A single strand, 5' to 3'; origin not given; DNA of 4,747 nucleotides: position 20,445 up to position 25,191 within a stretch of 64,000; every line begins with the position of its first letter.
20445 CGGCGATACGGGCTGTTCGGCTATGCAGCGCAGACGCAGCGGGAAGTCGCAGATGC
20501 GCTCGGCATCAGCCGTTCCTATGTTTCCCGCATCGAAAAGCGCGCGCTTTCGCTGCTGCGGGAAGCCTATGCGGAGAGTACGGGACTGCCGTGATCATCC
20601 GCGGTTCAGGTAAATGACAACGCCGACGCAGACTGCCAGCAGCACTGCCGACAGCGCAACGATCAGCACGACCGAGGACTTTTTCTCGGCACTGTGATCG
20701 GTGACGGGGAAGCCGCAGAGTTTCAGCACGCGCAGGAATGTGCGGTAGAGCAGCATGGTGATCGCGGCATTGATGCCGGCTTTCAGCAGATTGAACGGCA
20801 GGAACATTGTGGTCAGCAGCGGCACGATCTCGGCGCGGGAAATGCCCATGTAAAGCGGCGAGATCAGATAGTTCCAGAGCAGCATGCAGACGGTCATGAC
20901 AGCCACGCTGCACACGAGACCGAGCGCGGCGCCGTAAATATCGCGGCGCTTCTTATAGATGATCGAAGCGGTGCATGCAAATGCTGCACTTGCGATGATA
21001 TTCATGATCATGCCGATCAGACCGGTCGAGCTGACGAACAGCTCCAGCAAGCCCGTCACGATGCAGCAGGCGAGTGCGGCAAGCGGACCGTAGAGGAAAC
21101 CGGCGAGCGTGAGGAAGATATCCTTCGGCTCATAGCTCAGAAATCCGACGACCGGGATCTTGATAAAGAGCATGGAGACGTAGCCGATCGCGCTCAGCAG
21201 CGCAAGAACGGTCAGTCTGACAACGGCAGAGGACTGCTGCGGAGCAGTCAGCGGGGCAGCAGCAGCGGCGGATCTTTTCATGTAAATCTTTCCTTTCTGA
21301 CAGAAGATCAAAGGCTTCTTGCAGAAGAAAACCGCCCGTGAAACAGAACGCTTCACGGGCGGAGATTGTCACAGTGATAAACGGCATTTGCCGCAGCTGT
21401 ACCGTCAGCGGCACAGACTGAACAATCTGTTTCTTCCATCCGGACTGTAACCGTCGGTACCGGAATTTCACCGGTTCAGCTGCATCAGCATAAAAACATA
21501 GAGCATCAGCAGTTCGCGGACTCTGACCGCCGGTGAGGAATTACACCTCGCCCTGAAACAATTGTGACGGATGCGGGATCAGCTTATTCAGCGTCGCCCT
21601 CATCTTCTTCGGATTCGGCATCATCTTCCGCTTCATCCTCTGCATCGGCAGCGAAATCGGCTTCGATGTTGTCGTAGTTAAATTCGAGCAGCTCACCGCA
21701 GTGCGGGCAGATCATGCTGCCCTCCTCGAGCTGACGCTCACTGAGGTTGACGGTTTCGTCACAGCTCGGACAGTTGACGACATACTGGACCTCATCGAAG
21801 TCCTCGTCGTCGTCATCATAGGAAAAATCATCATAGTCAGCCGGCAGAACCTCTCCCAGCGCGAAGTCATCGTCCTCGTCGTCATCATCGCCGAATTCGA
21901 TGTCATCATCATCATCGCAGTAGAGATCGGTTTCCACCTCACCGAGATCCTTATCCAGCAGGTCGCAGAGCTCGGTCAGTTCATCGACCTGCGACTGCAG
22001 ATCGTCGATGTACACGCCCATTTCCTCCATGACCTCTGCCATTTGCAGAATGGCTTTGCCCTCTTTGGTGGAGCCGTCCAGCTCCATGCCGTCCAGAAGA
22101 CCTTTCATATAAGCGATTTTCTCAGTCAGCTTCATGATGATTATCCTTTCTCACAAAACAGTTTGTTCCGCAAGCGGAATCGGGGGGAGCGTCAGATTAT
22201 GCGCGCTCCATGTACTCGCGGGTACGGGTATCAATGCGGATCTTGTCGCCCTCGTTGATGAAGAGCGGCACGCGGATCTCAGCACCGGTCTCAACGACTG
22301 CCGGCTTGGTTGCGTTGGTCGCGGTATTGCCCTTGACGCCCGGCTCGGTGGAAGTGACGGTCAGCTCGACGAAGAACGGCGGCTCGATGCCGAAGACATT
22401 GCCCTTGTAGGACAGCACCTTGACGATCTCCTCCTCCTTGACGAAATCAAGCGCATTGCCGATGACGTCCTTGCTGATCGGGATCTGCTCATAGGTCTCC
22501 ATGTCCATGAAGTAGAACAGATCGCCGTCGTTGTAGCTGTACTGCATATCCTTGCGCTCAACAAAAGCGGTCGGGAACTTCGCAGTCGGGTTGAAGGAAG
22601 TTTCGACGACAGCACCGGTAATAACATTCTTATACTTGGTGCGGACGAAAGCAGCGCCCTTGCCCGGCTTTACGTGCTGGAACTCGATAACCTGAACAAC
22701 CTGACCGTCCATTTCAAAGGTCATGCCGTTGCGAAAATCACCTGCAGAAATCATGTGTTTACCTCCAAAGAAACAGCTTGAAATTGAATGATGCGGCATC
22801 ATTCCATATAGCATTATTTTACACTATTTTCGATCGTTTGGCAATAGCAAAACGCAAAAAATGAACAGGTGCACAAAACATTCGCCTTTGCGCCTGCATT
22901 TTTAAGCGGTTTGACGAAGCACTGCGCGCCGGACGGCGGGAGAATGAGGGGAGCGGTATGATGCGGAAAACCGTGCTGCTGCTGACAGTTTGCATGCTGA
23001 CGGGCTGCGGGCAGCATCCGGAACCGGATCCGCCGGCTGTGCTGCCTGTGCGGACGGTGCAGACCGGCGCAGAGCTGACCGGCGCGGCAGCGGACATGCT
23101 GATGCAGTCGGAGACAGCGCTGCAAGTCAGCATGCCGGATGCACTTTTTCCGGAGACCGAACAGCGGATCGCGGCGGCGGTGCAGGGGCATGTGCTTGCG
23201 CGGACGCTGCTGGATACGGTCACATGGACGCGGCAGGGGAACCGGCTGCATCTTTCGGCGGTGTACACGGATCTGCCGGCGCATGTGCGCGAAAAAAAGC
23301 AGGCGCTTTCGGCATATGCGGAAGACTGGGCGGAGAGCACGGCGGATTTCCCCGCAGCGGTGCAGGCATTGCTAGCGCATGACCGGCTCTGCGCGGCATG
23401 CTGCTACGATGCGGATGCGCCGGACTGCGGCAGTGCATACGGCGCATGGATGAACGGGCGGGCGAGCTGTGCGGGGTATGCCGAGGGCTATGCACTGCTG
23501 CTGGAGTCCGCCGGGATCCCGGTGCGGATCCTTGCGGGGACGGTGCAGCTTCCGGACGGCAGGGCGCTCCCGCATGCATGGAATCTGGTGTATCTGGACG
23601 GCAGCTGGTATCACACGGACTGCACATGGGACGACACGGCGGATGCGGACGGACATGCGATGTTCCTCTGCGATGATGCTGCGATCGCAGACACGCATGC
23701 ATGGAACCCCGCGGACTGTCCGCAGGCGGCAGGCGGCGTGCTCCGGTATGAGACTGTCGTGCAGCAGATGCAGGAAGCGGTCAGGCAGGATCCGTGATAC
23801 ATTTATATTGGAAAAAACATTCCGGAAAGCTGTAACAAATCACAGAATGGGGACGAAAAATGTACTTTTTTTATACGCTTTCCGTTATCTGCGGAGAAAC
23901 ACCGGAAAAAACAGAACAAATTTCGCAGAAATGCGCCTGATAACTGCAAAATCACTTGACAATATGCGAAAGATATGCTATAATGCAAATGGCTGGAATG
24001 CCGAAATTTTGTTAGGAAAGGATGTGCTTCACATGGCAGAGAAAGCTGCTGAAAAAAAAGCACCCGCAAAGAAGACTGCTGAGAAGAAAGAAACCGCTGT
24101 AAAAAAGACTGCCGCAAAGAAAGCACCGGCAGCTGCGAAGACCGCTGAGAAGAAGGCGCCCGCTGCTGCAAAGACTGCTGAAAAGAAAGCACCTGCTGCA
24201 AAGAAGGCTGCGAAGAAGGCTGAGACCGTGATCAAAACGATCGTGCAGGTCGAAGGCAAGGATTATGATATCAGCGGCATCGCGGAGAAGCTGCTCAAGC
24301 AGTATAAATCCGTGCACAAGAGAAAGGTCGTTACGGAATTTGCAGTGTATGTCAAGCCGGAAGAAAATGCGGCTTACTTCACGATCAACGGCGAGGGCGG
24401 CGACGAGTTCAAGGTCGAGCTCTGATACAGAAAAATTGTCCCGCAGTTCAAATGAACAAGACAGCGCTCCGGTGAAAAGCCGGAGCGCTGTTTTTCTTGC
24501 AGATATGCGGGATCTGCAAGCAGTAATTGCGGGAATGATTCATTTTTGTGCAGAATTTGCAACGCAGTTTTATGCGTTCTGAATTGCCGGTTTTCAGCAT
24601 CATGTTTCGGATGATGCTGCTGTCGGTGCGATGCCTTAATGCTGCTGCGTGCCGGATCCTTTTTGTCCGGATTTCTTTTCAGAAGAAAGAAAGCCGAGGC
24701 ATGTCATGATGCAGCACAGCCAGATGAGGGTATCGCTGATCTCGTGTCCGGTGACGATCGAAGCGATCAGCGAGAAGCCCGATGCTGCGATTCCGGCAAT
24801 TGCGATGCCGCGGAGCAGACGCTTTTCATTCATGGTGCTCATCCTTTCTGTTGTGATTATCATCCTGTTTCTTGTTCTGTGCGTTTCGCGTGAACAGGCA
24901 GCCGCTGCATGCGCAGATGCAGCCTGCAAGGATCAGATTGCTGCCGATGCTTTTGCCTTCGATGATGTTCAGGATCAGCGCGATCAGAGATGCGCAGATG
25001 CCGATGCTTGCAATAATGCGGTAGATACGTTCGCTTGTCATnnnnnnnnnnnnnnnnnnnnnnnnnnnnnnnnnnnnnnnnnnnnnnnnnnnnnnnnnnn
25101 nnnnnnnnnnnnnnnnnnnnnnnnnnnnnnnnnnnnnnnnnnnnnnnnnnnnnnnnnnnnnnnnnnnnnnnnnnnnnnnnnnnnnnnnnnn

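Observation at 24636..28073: AgrC/LytTR-type two-component system lacking any peptide-signal genes, divergent from an operon of three uncharacterised membrane proteins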

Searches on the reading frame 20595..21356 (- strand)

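Call 42: search_protein_families(library=pfam, max_evalue=0.1, proteins=[window:20595-21356:-])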
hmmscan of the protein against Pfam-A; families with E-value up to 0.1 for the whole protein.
window:20595-21356:- (253 aa): 3 families
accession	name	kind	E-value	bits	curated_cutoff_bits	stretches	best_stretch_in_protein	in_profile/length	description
PF12822.12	ECF_trnsprt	-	4e-21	76.2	30.7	1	47-204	2-169/169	ECF transporter, substrate-specific component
PF09512.15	ThiW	-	0.0022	18.5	30.3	1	48-185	1-129/150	Thiamine-precursor transporter protein (ThiW)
PF07694.17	5TM-5TMR_LYT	-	0.0023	18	24.6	1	42-172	13-141/169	5TMR of 5TMR-LYT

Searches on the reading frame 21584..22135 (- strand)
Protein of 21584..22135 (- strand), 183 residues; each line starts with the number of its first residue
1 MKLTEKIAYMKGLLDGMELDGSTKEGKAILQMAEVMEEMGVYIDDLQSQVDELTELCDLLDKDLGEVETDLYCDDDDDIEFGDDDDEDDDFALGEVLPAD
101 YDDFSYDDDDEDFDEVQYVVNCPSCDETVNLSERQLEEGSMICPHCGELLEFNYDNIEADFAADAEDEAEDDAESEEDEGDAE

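Call 42: search_protein_families(library=pfam, max_evalue=0.1, proteins=[window:21584-22135:-])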
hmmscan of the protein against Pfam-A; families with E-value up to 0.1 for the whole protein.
window:21584-22135:- (183 aa): 26 families (the best 25 are shown)
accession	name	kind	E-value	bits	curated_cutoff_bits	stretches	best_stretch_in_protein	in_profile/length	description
PF05876.18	GpA_ATPase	-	7.9e-05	22.9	25.6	1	113-151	188-234/247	Phage terminase large subunit gpA, ATPase domain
PF17848.7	Zn_ribbon_ACC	-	0.00018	22.1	24.5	1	120-146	2-26/26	Acetyl-CoA carboxylase zinc finger domain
PF23499.1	YnfU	-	0.00098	19.4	27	1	120-149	17-47/49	YnfU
PF05207.18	Zn_ribbon_CSL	-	0.0014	18.7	29.2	1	101-153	5-53/55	CSL zinc finger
PF08271.17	Zn_Ribbon_TF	-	0.0036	17.3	29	1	122-153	3-32/43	TFIIB zinc-binding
PF21344.3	Zn_ribbon_LysW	-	0.0049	16.9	27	1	120-151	1-32/46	Alpha-aminoadipate carrier protein LysW-like, globular domain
PF01155.25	HypA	-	0.0052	17.2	28.9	1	113-148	64-94/112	Hydrogenase/urease nickel incorporation, metallochaperone, hypA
PF13248.11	Zn_ribbon_3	-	0.0073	16.2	27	0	120-150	3-26/26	zinc-ribbon domain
PF01485.27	IBR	-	0.016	15.7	24.3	1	117-148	16-49/65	IBR domain, a half RING-finger domain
PF10571.15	UPF0547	-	0.021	15.4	29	0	121-147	2-21/26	Uncharacterised protein family UPF0547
PF24463.1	DUF7577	-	0.025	14.7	28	0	141-152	3-14/27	Domain of unknown function (DUF7577)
PF08274.17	Zn_Ribbon_YjdM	-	0.029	14.8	30.8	1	121-148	4-27/30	PhnA Zinc-Ribbon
PF03884.20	YacG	-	0.03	14.5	25.5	0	120-133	1-14/52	DNA gyrase inhibitor YacG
PF23454.1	Zn_ribbon_Brz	-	0.031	15.3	27.9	0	120-131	6-17/58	Transcriptional regulator Brz zinc beta ribbon domain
PF24458.1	DUF7573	-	0.031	14.7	30.2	1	121-147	13-37/39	Domain of unknown function (DUF7573)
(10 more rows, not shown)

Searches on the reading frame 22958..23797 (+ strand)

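Call 42: search_protein_families(library=pfam, max_evalue=0.1, proteins=[window:22958-23797:+])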
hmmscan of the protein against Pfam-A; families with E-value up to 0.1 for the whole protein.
window:22958-23797:+ (279 aa): 1 family
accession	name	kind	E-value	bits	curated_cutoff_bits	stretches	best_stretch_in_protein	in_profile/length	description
PF01841.26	Transglut_core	-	6.4e-10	39.7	23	1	140-221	21-107/108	Transglutaminase-like superfamily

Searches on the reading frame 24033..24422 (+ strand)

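Call 42: search_protein_families(library=pfam, max_evalue=0.1, proteins=[window:24033-24422:+])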
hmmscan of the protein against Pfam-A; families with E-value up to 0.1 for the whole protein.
seq(130 aa): 1 family
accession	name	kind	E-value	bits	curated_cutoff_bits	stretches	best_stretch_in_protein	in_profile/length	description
PF20069.4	DUF6465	-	4.7e-21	75.6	26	1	4-130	4-130/130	Family of unknown function (DUF6465)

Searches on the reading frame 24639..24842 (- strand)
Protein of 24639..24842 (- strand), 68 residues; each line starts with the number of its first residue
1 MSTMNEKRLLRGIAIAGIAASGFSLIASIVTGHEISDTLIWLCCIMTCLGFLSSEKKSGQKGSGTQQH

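Call 3: search_protein_families(library=pfam, max_evalue=1, proteins=[window:24639-24842:-])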
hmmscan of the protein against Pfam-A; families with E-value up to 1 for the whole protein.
seq(68 aa): 0 families

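Call 4: search_protein_families(library=ncbifam, max_evalue=1, proteins=[window:24639-24842:-])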
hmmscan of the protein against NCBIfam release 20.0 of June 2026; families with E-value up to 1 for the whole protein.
seq(68 aa): 0 families

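Call 60: search_protein_families(library=phrogs, max_evalue=1, proteins=[window:24639-24833:-])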
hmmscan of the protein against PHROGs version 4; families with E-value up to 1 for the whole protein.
seq(65 aa): 1 family
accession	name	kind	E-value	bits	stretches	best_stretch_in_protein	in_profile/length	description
phrog_38867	-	unknown function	0.21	12.5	1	26-58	29-61/63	-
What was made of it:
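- No PHROG holin family and no Pfam LrgA, LrgB or holin family matches (calls 3, 60).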

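Call 61: search_protein_families(library=padloc, max_evalue=1, proteins=[window:24639-24833:-])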
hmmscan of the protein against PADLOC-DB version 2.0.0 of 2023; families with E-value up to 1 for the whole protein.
seq(65 aa): 0 families
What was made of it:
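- Checked: A, B and C have no significant hit in Pfam, NCBIfam, PHROGs or PADLOC (calls 3, 4, 60, 61).
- Tried and rejected: Pfam, NCBIfam, PHROGs and PADLOC gave nothing significant for A, B or C (calls 3, 4, 60, 61).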

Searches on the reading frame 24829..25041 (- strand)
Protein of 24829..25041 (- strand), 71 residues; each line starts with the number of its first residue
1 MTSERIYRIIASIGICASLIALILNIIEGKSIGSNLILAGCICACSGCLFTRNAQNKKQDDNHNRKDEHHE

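Call 3: search_protein_families(library=pfam, max_evalue=1, proteins=[window:24829-25041:-])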
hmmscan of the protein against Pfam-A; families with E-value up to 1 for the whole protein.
seq(71 aa): 4 families
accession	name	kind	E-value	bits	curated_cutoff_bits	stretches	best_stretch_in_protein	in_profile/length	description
PF11127.14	YgaP-like_TM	-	0.059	14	25.3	1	2-48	7-55/66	Inner membrane protein YgaP-like, transmembrane domain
PF19845.4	DUF6320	-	0.07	13.4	29.9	1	4-51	12-59/186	Family of unknown function (DUF6320)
PF13567.11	DUF4131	-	0.081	13.1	31.6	1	8-64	7-61/165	Domain of unknown function (DUF4131)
PF03899.21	ATP-synt_I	-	0.087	13.7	25.1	1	9-57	2-50/99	ATP synthase I chain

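Call 4: search_protein_families(library=ncbifam, max_evalue=1, proteins=[window:24829-25041:-])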
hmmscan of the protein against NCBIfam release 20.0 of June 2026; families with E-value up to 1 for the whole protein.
seq(71 aa): 4 families
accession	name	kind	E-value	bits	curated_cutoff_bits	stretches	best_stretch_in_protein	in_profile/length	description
TIGR02491.1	NrdG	equivalog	0.00094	19.1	126.1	1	24-65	8-48/154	anaerobic ribonucleoside-triphosphate reductase activating protein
NF008335.0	PRK11121.1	equivalog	0.031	14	199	1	24-57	9-41/154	anaerobic ribonucleoside-triphosphate reductase-activating protein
TIGR02848.1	spore_III_AC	equivalog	0.086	13.3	56.65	1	10-42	9-41/64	stage III sporulation protein AC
NF002766.0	PRK02833.1-4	equivalog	0.1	12.8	247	1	8-59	87-135/137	phosphate-starvation-inducible protein PsiE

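Call 17: find_homologous_proteins(query=A2, max_evalue=0.1)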
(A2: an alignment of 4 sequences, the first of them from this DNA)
Query A2 (4 sequences) (71 aa, profile of the alignment): 7 proteins with E <= 0.1 among 140 candidates.
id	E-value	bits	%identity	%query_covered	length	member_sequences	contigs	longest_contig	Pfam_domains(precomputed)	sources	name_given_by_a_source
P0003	5.1e-31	124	35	94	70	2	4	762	-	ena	-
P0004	3.2e-30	121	94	100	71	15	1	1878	-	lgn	-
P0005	3.2e-30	121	39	69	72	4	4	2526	-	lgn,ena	-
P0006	2.1e-29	119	93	100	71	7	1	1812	-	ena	-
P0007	2.8e-25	106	33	90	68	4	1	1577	-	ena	-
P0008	1.9e-22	97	40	87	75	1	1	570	-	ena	-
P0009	6.8e-8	50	59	100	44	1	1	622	-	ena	-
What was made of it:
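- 24826..25041 (-): Protein B, 71 aa. Two transmembrane helices, a Cys-rich second helix (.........) and a charged C-terminal tail. Only 7 database clusters in all (call 17).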

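Call 19: find_encoding_contigs(protein=P0007, flank=10000)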
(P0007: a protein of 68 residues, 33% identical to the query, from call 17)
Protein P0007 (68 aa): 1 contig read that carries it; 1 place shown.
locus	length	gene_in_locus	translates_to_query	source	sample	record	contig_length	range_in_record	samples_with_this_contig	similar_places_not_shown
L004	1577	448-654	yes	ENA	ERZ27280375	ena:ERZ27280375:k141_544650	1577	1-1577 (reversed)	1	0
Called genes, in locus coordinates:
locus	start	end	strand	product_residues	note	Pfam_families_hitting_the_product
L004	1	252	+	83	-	?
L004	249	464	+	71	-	-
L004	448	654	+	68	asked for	-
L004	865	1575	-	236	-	?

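Call 20: find_encoding_contigs(protein=P0008, flank=10000)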
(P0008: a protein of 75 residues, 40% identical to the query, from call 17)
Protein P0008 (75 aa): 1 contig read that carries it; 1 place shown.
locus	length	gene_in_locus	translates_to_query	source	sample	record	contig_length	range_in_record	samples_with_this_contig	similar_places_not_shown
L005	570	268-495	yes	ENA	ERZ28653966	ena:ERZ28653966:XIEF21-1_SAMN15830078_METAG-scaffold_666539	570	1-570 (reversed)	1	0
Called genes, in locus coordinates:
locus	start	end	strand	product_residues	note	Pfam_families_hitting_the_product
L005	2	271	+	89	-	?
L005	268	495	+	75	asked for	-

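Call 60: search_protein_families(library=phrogs, max_evalue=1, proteins=[window:24829-25041:-, P0005, P0003])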
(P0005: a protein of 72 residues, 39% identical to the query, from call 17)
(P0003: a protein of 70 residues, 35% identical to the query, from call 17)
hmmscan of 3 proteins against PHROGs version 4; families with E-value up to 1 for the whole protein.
seq(71 aa): 2 families
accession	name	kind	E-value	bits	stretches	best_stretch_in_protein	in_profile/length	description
phrog_626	-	DNA, RNA and nucleotide metabolism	0.061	13.9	1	26-67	11-51/164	anaerobic ribonucleotide reductase small subunit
phrog_22841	-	unknown function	0.12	13.5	1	6-27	31-52/61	-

P0005 (72 aa): 3 families
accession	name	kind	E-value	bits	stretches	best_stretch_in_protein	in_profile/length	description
phrog_23119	-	unknown function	0.025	16.1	1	42-70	11-39/44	-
phrog_1142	-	unknown function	0.069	13.9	0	33-58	36-61/62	-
phrog_15232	-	unknown function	0.075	14.4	1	9-46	13-51/71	-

P0003 (70 aa): 4 families
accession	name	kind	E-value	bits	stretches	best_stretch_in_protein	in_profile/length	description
phrog_32775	-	unknown function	0.11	12.9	1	5-37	32-64/283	-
phrog_5005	-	unknown function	0.18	13.1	1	34-62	7-35/75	-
phrog_32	-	tail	0.26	11.9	1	10-66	101-159/203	tail assembly protein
phrog_3045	-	moron, auxiliary metabolic gene and host takeover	0.28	12.3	1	6-69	13-75/91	membrane protein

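Call 61: search_protein_families(library=padloc, max_evalue=1, proteins=[window:24829-25041:-])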
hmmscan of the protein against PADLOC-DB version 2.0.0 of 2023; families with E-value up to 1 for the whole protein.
seq(71 aa): 0 families
